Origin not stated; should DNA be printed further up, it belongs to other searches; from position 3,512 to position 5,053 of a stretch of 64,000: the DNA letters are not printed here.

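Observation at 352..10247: Quaternary-amine:THF methyl-transfer locus with two non-Pyl MttB paralogs plus unusual accessory genes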

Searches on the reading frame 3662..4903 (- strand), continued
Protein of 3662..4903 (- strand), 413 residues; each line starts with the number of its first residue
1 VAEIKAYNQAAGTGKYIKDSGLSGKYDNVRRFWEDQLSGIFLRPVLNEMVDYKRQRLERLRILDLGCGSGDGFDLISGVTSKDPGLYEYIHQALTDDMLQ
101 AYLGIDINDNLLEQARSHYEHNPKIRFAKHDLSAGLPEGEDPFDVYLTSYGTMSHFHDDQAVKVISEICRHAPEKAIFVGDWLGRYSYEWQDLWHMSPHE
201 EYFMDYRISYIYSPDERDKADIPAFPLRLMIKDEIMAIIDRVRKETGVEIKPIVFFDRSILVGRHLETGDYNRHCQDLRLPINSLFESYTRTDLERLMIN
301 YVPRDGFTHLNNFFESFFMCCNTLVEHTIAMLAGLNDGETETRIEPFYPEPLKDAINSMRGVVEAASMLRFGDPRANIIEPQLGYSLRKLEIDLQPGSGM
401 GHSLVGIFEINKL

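Call 39: search_protein_families(library=pfam, proteins=[window:3662-4903:-, L005:13003-14526:+, L005:11385-12908:+, L007:8466-10055:+, L007:4613-6145:+, L007:6233-6910:+], max_evalue=1)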
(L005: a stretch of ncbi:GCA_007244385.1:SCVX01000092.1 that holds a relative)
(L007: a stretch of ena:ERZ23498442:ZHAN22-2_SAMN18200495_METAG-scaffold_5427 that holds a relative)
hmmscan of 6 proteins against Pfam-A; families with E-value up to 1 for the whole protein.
window:3662-4903:- (413 aa): 8 families
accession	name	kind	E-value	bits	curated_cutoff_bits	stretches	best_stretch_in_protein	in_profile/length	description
PF13649.12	Methyltransf_25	-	1.4e-11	45.3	27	1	100-171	22-92/97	Methyltransferase domain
PF13847.12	Methyltransf_31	-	1.1e-06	28.8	27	1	60-178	5-107/145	Methyltransferase domain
PF08241.18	Methyltransf_11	-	7.7e-06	26.9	21.2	1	92-171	12-86/95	Methyltransferase domain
PF08242.18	Methyltransf_12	-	7.3e-05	23.9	30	1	64-168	2-88/98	Methyltransferase domain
PF01209.24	Ubie_methyltran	-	0.00013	21.9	20.1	1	56-160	45-133/233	ubiE/COQ5 methyltransferase family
PF03291.22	mRNA_G-N7_MeTrfase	-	0.0081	15.7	26.6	1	46-123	49-108/315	mRNA (guanine-N(7))-methyltransferase domain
PF13489.12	Methyltransf_23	-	0.015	15.5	27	1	56-183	20-119/164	Methyltransferase domain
PF01739.24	CheR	-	0.05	13.5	27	0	31-71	5-44/195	CheR methyltransferase, SAM binding domain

L005:13003-14526:+ (507 aa): 6 families
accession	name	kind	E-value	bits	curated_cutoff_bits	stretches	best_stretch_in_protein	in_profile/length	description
PF00733.27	Asn_synthase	-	8.9e-58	197.1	21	2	207-351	2-138/354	Asparagine synthase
PF13537.11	GATase_7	-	5.2e-11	43.1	25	1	65-161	20-122/123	Glutamine amidotransferase domain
PF13522.11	GATase_6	-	2.1e-07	31.5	27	1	63-156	33-130/130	Glutamine amidotransferase domain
PF02540.23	NAD_synthase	-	0.0062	16.1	21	1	229-287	25-79/242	NAD synthase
PF06508.19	QueC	-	0.081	12.9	22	1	228-248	5-25/210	Queuosine biosynthesis protein QueC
PF02568.20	ThiI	-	0.25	11.4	20.5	1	225-245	6-26/197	Thiamine biosynthesis protein (ThiI)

L005:11385-12908:+ (507 aa): 7 families
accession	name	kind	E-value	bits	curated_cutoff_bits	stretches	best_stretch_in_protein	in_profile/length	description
PF00733.27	Asn_synthase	-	3.4e-78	264.2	21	2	203-342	1-142/354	Asparagine synthase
PF13537.11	GATase_7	-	5.4e-41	139.9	25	1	45-159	1-121/123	Glutamine amidotransferase domain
PF13522.11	GATase_6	-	1.6e-32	112.7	27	1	28-155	1-130/130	Glutamine amidotransferase domain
PF12481.13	DUF3700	-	1.5e-06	28.3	27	1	110-185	124-203/228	Aluminium induced protein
PF02540.23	NAD_synthase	-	1.6e-05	24.6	21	1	201-270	2-73/242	NAD synthase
PF06508.19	QueC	-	0.0076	16.2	22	1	225-275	5-56/210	Queuosine biosynthesis protein QueC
PF21175.2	RecR_C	-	0.073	13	22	1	366-378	11-23/24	RecR, C-terminal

L007:8466-10055:+ (529 aa): 6 families
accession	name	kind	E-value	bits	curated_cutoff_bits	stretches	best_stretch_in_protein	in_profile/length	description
PF00733.27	Asn_synthase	-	3.4e-66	224.7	21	2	204-349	2-141/354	Asparagine synthase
PF13537.11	GATase_7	-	5.3e-41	139.9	25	1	43-157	1-121/123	Glutamine amidotransferase domain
PF13522.11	GATase_6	-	1.6e-37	128.9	27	1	28-153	1-130/130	Glutamine amidotransferase domain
PF12481.13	DUF3700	-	6e-06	26.3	27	1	108-198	124-218/228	Aluminium induced protein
PF02540.23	NAD_synthase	-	0.0035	16.9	21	1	228-342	25-137/242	NAD synthase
PF03054.22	tRNA_Me_trans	-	0.1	12.7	20.6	1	228-302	7-89/202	tRNA methyl transferase HUP domain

L007:4613-6145:+ (510 aa): 1 family
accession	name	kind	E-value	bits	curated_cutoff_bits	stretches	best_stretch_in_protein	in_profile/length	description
PF06253.16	MTTB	-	2.9e-59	200.9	25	1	10-447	28-432/500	Trimethylamine methyltransferase (MTTB)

L007:6233-6910:+ (225 aa): 3 families
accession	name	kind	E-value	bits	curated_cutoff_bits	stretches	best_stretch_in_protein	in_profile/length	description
PF02310.24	B12-binding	-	4.3e-28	98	32.1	1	106-211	1-108/121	B12 binding domain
PF02607.22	B12-binding_2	-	3.1e-14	53.4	23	1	35-93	16-73/74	B12 binding domain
PF07451.17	SpoVAD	-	0.056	12.6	22.1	1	86-194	202-305/329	Stage V sporulation protein AD (SpoVAD)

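Call 46: search_protein_families(library=ncbifam, proteins=[L007:8466-10055:+, L005:11385-12908:+, L005:13003-14526:+, L028:11281-12801:+], max_evalue=1e-20)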
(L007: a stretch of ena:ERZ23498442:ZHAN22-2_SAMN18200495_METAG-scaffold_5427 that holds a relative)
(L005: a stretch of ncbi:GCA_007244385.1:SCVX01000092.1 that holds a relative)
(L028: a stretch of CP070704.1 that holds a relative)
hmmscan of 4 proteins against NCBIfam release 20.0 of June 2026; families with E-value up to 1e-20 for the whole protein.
L007:8466-10055:+ (529 aa): 5 families
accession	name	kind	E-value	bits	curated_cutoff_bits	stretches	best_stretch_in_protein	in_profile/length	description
NF006949.0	PRK09431.1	equivalog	4.4e-179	596.6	499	1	1-500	1-515/554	asparagine synthase B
TIGR01536.1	asn_synth_AEB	equivalog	1.7e-124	416.7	267.1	2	2-181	1-188/517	asparagine synthase (glutamine-hydrolyzing)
TIGR03104.1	trio_amidotrans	equivalog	1e-80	271.7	570.1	2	1-161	1-169/589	N-acetylglutaminylglutamine amidotransferase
TIGR03108.1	eps_aminotran_1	hypoth_equivalog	7e-80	269.4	816.9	2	1-157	1-166/628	XrtA/PEP-CTERM system amidotransferase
NF033535.1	lass_lactam_cya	exception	1.4e-43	149.4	525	1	2-158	2-166/668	lasso peptide isopeptide bond-forming cyclase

L005:11385-12908:+ (507 aa): 5 families
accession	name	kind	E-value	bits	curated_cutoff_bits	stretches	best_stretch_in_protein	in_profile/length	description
NF006949.0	PRK09431.1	equivalog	3e-172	574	499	1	1-487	1-512/554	asparagine synthase B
TIGR01536.1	asn_synth_AEB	equivalog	1.3e-127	427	267.1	1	2-348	1-384/517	asparagine synthase (glutamine-hydrolyzing)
TIGR03104.1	trio_amidotrans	equivalog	2.5e-82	277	570.1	2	1-160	1-166/589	N-acetylglutaminylglutamine amidotransferase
TIGR03108.1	eps_aminotran_1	hypoth_equivalog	2e-81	274.5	816.9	2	1-159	1-166/628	XrtA/PEP-CTERM system amidotransferase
NF033535.1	lass_lactam_cya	exception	5.1e-45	154.2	525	1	16-159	20-165/668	lasso peptide isopeptide bond-forming cyclase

L005:13003-14526:+ (507 aa): 5 families
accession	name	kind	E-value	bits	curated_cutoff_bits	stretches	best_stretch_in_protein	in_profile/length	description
NF006949.0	PRK09431.1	equivalog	1.5e-108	363.8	499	1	11-502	16-516/554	asparagine synthase B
TIGR01536.1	asn_synth_AEB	equivalog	4.4e-71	240.4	267.1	1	12-360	16-384/517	asparagine synthase (glutamine-hydrolyzing)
TIGR03104.1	trio_amidotrans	equivalog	2.6e-31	108.5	570.1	0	203-349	241-382/589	N-acetylglutaminylglutamine amidotransferase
TIGR03108.1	eps_aminotran_1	hypoth_equivalog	5.4e-31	108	816.9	0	12-164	17-170/628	XrtA/PEP-CTERM system amidotransferase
NF033535.1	lass_lactam_cya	exception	5.9e-28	97.8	525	0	165-386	197-419/668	lasso peptide isopeptide bond-forming cyclase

L028:11281-12801:+ (506 aa): 5 families
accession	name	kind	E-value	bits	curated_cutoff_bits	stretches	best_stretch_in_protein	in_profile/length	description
NF006949.0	PRK09431.1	equivalog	5.5e-109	365.2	499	1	11-501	16-516/554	asparagine synthase B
TIGR01536.1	asn_synth_AEB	equivalog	2.2e-71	241.4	267.1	1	5-356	7-381/517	asparagine synthase (glutamine-hydrolyzing)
TIGR03104.1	trio_amidotrans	equivalog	7.5e-35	120.2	570.1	0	200-349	238-383/589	N-acetylglutaminylglutamine amidotransferase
NF033535.1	lass_lactam_cya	exception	2.1e-34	119.1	525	0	12-165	16-170/668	lasso peptide isopeptide bond-forming cyclase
TIGR03108.1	eps_aminotran_1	hypoth_equivalog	4.3e-31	108.3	816.9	0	200-357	236-385/628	XrtA/PEP-CTERM system amidotransferase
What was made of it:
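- Closest known: NAGGN pathway. Different: The AsnB-like proteins here score far below the NAGGN amidotransferase cutoff (109-277 bits against 570; call 46).
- Types A and A' look like true asparagine synthetases (call 46). Type A is a glutamine-dependent enzyme at the AsnB equivalog level (call 46). Type B scores far below the lasso-cyclase model cutoff (98-119 bits against 525; call 46). asnB, metK and ahcY are housekeeping genes, and type A passes the AsnB cutoff (call 46).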

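Call 48: search_protein_representatives(alignment_id=A1)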
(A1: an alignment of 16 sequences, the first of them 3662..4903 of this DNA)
Query: 16 sequences, 419 profile positions. Proteins with E-value up to 0.001 (for the whole library): 340; up to 1e-10: 255; up to 1e-30: 133. The best 150 are listed.
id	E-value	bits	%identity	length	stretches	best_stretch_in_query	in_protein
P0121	2.1e-149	514.5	-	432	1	3-419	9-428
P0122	5.6e-146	503.2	-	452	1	3-418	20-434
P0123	1.2e-141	488.9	-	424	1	5-419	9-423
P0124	2.8e-140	484.4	-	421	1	5-419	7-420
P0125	1.0e-133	462.8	-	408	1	1-419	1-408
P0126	6.1e-125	433.9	-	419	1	2-419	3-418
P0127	2.8e-124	431.7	-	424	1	5-419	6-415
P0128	1.9e-123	429.0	-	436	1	3-418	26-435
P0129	3.4e-120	418.3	-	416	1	4-419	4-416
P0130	2.3e-119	415.5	-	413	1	4-415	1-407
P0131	6.4e-119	414.0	-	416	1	4-419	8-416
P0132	3.7e-117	408.2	-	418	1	4-419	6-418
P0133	4.7e-116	404.6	-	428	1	5-418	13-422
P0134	1.2e-115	403.3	-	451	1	3-419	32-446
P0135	1.3e-114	399.8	-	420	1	3-419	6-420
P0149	1.3e-94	333.9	-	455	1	5-418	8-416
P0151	1.8e-93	330.2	-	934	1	4-418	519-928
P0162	1.3e-84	301.0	-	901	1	6-419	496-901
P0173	8.3e-70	252.3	-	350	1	4-253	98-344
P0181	2.7e-61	224.2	-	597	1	5-418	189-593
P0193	2.1e-57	211.4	-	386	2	13-198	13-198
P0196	2.6e-55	204.5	-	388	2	26-190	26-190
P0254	2.5e-30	122.2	-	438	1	4-176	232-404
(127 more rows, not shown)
